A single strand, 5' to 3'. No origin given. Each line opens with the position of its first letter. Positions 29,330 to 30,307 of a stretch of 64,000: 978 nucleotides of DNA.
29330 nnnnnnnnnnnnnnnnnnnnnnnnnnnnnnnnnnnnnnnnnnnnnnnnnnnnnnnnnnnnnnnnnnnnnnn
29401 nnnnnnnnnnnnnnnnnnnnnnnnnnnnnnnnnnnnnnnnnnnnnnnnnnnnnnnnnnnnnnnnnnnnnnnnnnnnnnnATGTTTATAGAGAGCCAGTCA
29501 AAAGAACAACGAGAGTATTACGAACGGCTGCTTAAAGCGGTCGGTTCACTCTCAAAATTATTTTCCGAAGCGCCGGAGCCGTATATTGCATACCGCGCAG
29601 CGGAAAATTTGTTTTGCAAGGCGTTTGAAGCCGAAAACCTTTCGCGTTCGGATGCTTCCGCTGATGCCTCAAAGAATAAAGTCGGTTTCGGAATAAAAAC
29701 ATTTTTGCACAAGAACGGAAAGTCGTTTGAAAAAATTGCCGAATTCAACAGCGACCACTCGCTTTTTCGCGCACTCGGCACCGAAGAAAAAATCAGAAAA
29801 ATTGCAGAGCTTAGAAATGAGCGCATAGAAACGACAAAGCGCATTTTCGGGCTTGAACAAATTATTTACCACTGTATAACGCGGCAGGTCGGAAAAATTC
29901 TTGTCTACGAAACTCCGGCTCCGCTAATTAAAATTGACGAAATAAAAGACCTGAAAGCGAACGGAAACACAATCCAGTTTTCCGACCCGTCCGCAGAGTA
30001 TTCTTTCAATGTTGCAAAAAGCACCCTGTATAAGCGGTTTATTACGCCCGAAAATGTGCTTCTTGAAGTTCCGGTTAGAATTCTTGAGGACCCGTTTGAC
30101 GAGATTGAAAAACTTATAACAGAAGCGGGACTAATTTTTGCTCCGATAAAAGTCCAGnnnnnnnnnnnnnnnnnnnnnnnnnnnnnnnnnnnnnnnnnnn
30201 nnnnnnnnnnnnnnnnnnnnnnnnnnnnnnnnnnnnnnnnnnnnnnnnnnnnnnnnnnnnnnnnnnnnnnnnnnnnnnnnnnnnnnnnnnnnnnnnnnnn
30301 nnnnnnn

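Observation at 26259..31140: Accessory islet downstream of tRNA-Leu: NTase-PHP pair plus a Dcm-REase-Vsr cassette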

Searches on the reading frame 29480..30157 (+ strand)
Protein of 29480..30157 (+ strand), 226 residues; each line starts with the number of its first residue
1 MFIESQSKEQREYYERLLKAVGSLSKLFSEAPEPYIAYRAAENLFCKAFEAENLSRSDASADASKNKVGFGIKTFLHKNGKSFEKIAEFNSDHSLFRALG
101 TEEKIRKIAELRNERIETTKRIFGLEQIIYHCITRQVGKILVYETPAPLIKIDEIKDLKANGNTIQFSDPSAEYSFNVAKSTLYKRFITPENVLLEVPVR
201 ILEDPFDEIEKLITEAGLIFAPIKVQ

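Call 100: search_protein_families(library=pfam, proteins=[window:29480-30157:+], max_evalue=10)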
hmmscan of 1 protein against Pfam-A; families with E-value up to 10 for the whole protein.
seq(226 aa): 0 families
